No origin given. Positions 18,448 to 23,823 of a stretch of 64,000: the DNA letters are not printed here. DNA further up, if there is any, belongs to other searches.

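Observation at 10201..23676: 4491-aa single-ORF polyvalent protein carrying a crAss-like virion RNA polymerase catalytic signature in its last quarter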

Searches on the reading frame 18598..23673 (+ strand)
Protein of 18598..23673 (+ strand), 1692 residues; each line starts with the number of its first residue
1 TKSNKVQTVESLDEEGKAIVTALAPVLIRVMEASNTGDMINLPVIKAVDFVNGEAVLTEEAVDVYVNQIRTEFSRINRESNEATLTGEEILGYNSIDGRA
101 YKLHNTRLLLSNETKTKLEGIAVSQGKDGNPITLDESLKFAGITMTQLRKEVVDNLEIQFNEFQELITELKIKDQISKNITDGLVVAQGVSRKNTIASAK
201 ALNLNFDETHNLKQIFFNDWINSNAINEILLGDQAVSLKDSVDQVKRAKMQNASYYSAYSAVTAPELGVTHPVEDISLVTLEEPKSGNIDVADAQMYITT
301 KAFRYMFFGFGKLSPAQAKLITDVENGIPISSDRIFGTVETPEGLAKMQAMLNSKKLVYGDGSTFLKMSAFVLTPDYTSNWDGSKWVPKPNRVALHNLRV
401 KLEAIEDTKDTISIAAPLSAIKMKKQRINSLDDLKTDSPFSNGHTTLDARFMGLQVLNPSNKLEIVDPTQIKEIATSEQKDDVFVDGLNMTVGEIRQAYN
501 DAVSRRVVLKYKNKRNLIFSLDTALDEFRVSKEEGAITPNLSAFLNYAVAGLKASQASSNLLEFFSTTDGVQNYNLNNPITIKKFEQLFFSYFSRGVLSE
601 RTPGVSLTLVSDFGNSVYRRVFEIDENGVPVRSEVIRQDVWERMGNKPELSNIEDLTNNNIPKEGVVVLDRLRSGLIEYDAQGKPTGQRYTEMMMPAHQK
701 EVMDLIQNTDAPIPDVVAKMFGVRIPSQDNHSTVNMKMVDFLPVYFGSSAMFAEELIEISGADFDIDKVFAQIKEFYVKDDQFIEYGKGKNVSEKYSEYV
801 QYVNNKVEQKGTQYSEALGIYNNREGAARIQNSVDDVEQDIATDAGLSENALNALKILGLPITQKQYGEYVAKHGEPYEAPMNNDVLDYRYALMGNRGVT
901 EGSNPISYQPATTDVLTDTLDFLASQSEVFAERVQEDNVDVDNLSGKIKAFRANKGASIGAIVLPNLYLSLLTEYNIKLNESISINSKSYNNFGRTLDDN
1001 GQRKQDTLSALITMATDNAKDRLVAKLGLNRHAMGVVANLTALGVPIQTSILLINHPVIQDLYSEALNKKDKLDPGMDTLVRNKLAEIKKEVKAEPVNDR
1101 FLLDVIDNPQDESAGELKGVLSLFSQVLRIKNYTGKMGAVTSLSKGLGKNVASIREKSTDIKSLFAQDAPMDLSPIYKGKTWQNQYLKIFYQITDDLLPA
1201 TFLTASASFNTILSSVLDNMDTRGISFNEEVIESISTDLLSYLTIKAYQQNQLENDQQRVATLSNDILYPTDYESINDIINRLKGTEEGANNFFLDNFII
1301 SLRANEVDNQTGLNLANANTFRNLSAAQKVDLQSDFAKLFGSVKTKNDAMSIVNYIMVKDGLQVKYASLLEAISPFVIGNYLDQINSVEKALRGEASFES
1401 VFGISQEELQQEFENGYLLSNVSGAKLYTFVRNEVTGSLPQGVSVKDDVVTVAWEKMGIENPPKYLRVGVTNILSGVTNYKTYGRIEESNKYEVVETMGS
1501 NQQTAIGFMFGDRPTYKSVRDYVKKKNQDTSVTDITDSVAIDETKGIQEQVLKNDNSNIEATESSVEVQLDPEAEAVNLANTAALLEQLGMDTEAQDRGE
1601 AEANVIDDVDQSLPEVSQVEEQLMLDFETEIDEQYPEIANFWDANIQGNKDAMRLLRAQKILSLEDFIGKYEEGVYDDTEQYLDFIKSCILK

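Call 12: search_dna_similar(query=window:18598-23673:+, collection=phages, mode=protein, max_evalue=0.001, max_rows=30)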
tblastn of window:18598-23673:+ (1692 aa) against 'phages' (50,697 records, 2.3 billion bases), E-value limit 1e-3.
Records with a match: 68; places in all: 68; records where one place covers at least 80% of the query: 0.
Best place of each record, by identity: <60% 68.
By first word of the organism name: Bacteroides 29; uncultured 22; CrAssphage 7; IAS 2; Bacteriophage 2; Caudoviricetes 2; Kehishuvirus 1; Carjivirus 1; Dulem 1; bajarodcaudo 1.
By host as written in the record: - 31; Bacteroides intestinalis DSM 108646 25; Bacteroides cellulosilyticus 3; Homo sapiens 3; Bacteroides intestinalis APC919/174 2; Bacteroides xylanisolvens APCS1/XY 2; bacterium 1; Varecia variegata 1.
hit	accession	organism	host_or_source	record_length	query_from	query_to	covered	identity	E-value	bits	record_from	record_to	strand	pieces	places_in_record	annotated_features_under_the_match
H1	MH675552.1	Bacteroides phage crAss001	Bacteroides intestinalis APC919/174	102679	677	1090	24%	22.9%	4e-14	84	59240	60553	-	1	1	putative RNA polymerase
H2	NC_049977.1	Bacteroides phage crAss001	Bacteroides intestinalis APC919/174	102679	677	1090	24%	22.9%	4e-14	84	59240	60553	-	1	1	putative RNA polymerase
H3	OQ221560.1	Bacteroides phage PhiCrAssBcn25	Bacteroides intestinalis DSM 108646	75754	677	1090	24%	22.9%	5e-14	84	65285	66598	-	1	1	putative RNA polymerase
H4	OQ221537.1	Bacteroides phage PhiCrAssBcn2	Bacteroides intestinalis DSM 108646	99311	677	1090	24%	22.9%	5e-14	84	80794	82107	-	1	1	putative RNA polymerase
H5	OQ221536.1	Bacteroides phage PhiCrAssBcn1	Bacteroides intestinalis DSM 108646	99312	677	1090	24%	22.9%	5e-14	84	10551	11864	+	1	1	putative RNA polymerase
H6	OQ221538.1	Bacteroides phage PhiCrAssBcn3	Bacteroides intestinalis DSM 108646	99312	677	1090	24%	22.9%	5e-14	84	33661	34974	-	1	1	putative RNA polymerase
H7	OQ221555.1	Bacteroides phage PhiCrAssBcn20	Bacteroides intestinalis DSM 108646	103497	677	1090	24%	22.9%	5e-14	84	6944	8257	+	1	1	putative RNA polymerase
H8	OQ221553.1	Bacteroides phage PhiCrAssBcn18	Bacteroides intestinalis DSM 108646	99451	677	1090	24%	22.9%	5e-14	84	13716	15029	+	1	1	putative RNA-polymerase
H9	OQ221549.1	Bacteroides phage PhiCrAssBcn14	Bacteroides intestinalis DSM 108646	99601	677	1090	24%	22.9%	5e-14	84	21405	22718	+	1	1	putative RNA polymerase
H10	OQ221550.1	Bacteroides phage PhiCrAssBcn15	Bacteroides intestinalis DSM 108646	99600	677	1090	24%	22.9%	5e-14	84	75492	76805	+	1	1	putative RNA polymerase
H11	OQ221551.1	Bacteroides phage PhiCrAssBcn16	Bacteroides intestinalis DSM 108646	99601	677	1090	24%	22.9%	5e-14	84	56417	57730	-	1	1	putative RNA-polymerase subunit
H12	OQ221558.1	Bacteroides phage PhiCrAssBcn23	Bacteroides intestinalis DSM 108646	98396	677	1090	24%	22.9%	5e-14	84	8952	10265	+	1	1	putative RNA-polymerase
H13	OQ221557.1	Bacteroides phage PhiCrAssBcn22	Bacteroides intestinalis DSM 108646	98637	677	1090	24%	22.9%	5e-14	84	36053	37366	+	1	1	putative RNA polymerase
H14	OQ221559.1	Bacteroides phage PhiCrAssBcn24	Bacteroides intestinalis DSM 108646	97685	677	1090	24%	22.9%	5e-14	84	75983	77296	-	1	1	putative RNA polymerase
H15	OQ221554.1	Bacteroides phage PhiCrAssBcn19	Bacteroides intestinalis DSM 108646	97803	677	1090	24%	22.9%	5e-14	84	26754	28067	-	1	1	putative RNA polymerase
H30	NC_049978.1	IAS virus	Homo sapiens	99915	521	776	15%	24.4%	9e-9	67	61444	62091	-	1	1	RNA polymerase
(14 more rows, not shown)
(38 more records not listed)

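Call 17: find_homologous_proteins(query=window:18598-23673:+, max_evalue=0.001)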
Query window:18598-23673:+ (1692 aa): 49 proteins with E <= 0.001 among 8000 candidates.
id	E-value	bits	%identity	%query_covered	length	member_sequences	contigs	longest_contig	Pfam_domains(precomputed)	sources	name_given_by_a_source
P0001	0.0e+0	1996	60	91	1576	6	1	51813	-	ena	-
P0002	0.0e+0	1991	60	91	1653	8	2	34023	-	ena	-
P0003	0.0e+0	1973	62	88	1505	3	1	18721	-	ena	-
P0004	0.0e+0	1956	56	100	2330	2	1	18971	-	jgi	jgi:hypothetical protein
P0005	0.0e+0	1927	56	100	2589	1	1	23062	-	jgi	-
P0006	0.0e+0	1905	55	100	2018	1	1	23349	-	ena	-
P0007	0.0e+0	1890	54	100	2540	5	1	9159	-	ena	-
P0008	0.0e+0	1847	56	91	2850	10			PF25176.3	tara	tara:strand:- start:5920 stop:14472 length:8553 start_codon:yes stop_codon:yes gene_type:complete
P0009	0.0e+0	1820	56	92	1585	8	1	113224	-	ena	-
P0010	0.0e+0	1752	51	100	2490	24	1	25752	-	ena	-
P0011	0.0e+0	1740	54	93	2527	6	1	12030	-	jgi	jgi:hypothetical protein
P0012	0.0e+0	1731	58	82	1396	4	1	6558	-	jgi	jgi:hypothetical protein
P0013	0.0e+0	1604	50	100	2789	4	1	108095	-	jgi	jgi:hypothetical protein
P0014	0.0e+0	1553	52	90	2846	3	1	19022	-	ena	-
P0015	0.0e+0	1518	53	85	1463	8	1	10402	-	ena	-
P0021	0.0e+0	1372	46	89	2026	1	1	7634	PF25176.3,PF08719.18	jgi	jgi:ribA/ribD-fused uncharacterized protein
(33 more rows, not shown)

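Call 18: find_encoding_contigs(protein=P0009, flank=10000, max_places=2)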
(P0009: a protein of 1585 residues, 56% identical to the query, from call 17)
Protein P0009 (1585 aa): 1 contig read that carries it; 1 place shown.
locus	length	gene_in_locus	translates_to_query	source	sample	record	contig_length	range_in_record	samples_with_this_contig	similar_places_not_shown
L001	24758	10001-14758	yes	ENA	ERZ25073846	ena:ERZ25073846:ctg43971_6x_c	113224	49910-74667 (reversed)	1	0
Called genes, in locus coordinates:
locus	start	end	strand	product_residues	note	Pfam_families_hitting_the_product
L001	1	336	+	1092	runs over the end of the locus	-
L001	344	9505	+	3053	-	-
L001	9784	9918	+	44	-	-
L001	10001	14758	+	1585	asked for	-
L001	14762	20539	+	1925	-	-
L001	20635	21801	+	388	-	-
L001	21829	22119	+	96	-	-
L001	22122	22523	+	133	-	-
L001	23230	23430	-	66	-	-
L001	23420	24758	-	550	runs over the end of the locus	PF02867:Ribonuc_red_lgC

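Call 19: find_encoding_contigs(protein=P0013, flank=10000, max_places=2)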
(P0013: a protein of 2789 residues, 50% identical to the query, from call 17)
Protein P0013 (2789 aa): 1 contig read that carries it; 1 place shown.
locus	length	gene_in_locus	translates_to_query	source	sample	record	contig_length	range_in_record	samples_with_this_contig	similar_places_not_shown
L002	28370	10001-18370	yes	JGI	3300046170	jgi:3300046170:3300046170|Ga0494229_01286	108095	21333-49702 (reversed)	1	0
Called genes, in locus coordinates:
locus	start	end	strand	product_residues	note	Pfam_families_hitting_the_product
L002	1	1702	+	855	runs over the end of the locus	-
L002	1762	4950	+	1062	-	-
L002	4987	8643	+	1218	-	-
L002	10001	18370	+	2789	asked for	-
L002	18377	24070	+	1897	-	-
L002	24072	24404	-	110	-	-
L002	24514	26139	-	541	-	PF02867:Ribonuc_red_lgC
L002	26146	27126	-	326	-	PF00268:Ribonuc_red_sm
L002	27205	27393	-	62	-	-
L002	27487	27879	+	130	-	-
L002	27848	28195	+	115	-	-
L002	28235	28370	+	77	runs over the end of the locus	-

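Call 28: search_protein_families(library=pfam, proteins=[P0008, P0021, window:19201-23673:+], max_evalue=1)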
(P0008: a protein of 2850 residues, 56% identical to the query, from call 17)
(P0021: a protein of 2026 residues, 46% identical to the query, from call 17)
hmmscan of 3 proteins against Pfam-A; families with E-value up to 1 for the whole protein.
P0008 (2850 aa): 1 family
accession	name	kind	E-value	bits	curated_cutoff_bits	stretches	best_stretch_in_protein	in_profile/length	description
PF25176.1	DUF7831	-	1.7e-08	34.8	27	1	2537-2615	3-77/118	Family of unknown function (DUF7831)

P0021 (2026 aa): 4 families
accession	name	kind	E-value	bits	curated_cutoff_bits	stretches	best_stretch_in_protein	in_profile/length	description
PF25176.1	DUF7831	-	3.2e-35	121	27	1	1728-1837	4-117/118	Family of unknown function (DUF7831)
PF08719.17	NADAR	-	3.6e-16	60.3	35.1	1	1578-1693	8-123/163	NADAR domain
PF08010.17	Phage_30_3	-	0.01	16.1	36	1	1581-1697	5-118/138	Bacteriophage protein GP30.3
PF05377.16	FlaC_arch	-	0.09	13.6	27.8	0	1141-1179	7-45/55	Flagella accessory protein C (FlaC)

window:19201-23673:+ (1491 aa): 1 family
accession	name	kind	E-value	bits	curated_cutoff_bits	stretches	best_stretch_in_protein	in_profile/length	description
PF12098.13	DUF3574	-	0.16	12.3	25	0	1220-1246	16-42/103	Protein of unknown function (DUF3574)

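Call 71: get_annotated_region(hit=H2, flank=14000)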
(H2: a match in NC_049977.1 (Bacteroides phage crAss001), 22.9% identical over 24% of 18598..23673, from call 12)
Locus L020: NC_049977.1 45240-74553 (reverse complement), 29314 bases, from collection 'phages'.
description: Bacteroides phage crAss001, complete genome.
organism: Bacteroides phage crAss001 (NCBI taxid 2301731)
taxonomy: Viruses; Duplodnaviria; Heunggongvirae; Uroviricota; Caudoviricetes; Crassvirales; Steigviridae; Asinivirinae; Kehishuvirus; Kehishuvirus primarius
host: Bacteroides intestinalis APC919/174; source: -; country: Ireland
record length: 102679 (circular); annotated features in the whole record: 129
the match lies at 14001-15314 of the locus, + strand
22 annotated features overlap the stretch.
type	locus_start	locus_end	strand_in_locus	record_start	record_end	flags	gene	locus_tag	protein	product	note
CDS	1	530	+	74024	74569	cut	-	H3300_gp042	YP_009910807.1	HNH endonuclease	Gp67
CDS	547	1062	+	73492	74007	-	-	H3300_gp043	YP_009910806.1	aspartyl protease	Gp66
CDS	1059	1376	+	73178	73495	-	-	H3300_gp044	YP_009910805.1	muconolactone isomerase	Gp65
CDS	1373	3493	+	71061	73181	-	-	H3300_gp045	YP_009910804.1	DNA polymerase I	Gp64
CDS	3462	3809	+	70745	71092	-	-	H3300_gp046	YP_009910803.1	hypothetical protein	Gp63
CDS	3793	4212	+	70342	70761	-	-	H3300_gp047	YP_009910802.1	hypothetical protein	Gp62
CDS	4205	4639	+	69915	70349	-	-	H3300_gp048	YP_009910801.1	polynucleotide kinase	Gp61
CDS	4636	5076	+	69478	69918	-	-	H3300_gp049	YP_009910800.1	phosphoheptose isomerase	Gp60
CDS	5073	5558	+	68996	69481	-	-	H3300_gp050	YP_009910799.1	orotate/hypoxanthine phosphoribosyltransferase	Gp59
CDS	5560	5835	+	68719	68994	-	-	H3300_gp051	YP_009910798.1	zinc-ribbon protein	Gp58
CDS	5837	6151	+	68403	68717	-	-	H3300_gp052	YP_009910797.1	hypothetical protein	Gp57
CDS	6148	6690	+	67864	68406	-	-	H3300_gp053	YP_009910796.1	His-Xaa-Ser system radical SAM maturase HxsC-like protein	Gp56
CDS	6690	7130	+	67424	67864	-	-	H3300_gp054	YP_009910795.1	HicA toxin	Gp55; HicA toxin (mRNAse)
CDS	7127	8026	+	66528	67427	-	-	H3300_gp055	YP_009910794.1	thymidylate synthase, flavin-dependent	Gp54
CDS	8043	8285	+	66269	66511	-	-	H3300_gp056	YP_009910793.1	nuclear pore complex-type fold containing protein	Gp53; contains nuclear pore complex-type fold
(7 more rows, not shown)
